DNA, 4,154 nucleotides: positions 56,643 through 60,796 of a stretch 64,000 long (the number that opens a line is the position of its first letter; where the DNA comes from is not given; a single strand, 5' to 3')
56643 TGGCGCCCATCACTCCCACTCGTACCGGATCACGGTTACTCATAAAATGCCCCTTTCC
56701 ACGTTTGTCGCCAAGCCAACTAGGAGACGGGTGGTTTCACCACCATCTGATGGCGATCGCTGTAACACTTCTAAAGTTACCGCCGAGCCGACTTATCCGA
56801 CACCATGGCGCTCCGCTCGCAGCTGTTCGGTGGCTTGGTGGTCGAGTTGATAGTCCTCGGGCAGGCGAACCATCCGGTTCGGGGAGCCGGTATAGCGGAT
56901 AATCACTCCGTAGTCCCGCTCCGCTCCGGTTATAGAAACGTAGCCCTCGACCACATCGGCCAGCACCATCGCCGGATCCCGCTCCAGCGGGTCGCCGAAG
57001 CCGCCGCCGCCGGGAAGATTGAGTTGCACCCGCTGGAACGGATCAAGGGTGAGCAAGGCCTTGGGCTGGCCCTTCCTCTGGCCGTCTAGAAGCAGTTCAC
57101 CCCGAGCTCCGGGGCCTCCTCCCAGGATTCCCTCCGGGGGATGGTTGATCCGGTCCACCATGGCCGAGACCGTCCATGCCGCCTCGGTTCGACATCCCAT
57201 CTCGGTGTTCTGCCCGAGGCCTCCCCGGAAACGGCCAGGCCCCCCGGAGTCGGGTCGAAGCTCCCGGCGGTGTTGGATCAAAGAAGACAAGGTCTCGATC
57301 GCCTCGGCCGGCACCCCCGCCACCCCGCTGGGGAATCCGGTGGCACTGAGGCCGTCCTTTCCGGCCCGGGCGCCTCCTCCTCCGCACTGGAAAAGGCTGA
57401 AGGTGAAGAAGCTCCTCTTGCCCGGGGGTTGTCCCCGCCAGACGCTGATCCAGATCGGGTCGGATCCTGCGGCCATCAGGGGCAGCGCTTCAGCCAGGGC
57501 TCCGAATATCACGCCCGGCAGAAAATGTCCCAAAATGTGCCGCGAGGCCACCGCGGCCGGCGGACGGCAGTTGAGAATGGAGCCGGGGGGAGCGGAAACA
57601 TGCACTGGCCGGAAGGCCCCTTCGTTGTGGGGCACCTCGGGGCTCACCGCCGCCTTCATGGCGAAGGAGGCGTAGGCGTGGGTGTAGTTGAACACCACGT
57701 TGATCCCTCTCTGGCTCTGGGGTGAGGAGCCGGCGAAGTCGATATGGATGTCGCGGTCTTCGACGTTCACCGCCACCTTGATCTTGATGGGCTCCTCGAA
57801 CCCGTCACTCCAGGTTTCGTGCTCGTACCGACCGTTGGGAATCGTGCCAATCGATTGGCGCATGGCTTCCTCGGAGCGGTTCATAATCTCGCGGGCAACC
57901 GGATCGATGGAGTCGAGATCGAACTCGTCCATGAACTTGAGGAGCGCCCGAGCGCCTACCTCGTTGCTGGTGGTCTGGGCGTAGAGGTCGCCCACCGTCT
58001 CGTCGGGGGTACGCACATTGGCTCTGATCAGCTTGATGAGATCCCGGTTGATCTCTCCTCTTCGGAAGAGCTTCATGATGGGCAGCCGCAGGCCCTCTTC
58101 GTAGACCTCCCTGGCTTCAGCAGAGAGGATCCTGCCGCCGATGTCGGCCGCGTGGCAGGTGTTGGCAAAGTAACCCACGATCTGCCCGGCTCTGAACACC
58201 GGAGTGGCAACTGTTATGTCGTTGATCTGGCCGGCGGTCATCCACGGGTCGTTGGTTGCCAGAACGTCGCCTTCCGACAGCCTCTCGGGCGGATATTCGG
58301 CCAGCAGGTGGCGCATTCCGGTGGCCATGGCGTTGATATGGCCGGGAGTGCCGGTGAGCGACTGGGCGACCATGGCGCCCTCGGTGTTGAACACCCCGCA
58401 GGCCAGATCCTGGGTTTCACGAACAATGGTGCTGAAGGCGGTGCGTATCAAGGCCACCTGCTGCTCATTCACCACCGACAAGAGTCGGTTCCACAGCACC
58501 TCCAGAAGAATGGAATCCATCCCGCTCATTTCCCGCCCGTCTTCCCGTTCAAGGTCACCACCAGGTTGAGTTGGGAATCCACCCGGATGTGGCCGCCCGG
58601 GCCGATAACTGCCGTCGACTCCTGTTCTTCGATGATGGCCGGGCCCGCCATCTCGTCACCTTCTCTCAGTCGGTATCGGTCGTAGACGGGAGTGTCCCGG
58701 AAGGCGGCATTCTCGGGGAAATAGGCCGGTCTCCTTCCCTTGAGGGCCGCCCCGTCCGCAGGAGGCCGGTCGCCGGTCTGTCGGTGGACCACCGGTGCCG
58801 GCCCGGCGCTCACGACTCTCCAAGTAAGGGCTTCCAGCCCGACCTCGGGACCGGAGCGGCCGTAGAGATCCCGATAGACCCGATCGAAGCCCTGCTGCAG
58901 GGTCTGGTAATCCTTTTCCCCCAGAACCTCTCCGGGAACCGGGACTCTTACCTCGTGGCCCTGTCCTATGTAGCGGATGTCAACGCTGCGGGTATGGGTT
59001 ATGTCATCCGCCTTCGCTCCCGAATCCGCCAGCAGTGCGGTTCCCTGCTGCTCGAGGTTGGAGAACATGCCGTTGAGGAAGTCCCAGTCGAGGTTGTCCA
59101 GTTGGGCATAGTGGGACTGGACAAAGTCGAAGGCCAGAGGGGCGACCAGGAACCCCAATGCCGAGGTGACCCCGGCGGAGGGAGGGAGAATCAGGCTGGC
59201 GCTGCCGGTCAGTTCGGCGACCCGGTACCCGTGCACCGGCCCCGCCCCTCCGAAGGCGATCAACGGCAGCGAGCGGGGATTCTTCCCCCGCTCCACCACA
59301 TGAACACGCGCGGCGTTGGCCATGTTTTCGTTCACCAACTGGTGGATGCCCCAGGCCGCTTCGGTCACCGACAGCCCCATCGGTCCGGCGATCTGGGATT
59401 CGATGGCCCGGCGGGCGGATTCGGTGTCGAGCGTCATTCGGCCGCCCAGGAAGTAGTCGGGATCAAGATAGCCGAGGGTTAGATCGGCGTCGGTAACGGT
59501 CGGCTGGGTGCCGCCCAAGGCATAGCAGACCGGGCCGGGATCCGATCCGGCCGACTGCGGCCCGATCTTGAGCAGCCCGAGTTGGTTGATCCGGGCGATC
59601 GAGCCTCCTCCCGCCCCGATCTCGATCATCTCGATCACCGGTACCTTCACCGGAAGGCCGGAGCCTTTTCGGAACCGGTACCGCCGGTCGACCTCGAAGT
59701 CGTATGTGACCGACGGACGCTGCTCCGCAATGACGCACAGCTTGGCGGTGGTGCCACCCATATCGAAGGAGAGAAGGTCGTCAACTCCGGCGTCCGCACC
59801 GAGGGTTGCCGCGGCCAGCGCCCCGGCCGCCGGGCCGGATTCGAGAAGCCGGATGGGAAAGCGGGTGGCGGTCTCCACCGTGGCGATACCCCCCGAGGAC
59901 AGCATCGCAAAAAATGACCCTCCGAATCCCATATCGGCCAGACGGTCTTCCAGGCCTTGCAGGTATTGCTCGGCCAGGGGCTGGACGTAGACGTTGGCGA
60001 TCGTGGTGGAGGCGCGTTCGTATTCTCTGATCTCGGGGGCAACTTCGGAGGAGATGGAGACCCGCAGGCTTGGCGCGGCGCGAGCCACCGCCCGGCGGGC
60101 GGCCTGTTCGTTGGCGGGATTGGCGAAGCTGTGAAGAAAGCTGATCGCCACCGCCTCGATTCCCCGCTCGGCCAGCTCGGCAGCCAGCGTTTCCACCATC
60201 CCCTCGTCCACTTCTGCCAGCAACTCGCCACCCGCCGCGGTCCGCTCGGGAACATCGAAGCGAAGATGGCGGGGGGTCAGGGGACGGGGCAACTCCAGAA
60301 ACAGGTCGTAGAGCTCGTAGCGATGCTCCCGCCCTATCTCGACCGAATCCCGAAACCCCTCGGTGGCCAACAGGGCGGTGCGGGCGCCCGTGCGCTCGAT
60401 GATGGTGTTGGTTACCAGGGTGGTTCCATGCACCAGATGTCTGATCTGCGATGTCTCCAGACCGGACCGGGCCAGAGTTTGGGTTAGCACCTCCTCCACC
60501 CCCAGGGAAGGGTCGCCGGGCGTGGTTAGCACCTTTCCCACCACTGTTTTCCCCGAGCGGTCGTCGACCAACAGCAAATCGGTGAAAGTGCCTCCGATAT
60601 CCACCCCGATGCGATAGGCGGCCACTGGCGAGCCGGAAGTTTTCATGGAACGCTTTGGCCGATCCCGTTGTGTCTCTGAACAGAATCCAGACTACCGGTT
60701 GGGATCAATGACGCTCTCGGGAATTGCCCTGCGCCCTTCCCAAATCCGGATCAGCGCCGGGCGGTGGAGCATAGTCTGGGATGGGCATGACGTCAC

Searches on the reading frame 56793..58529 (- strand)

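Call 82: search_protein_families(library=pfam, proteins=[window:56793-58529:-], max_evalue=0.00001)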
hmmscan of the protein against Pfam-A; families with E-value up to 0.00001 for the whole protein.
window:56793-58529:- (578 aa): 1 family
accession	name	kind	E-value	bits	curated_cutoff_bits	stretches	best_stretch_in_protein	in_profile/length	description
PF02538.19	Hydantoinase_B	-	2.3e-151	505.2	26.8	1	5-514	1-519/519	Hydantoinase B/oxoprolinase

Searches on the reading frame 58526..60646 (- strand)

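Call 82: search_protein_families(library=pfam, proteins=[window:58526-60646:-], max_evalue=0.00001)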
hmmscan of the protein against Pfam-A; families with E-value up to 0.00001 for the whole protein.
window:58526-60646:- (706 aa): 3 families
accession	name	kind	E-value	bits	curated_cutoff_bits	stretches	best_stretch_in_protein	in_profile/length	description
PF01968.24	Hydantoinase_A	-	4.5e-88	295.7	22.9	1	211-505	1-288/291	Hydantoinase/oxoprolinase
PF05378.19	Hydant_A_N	-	1e-50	172.3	25.2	1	12-188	1-173/176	Hydantoinase/oxoprolinase N-terminal region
PF19278.4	Hydant_A_C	-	1.1e-17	64.5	21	1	524-691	14-184/193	Hydantoinase/oxoprolinase C-terminal domain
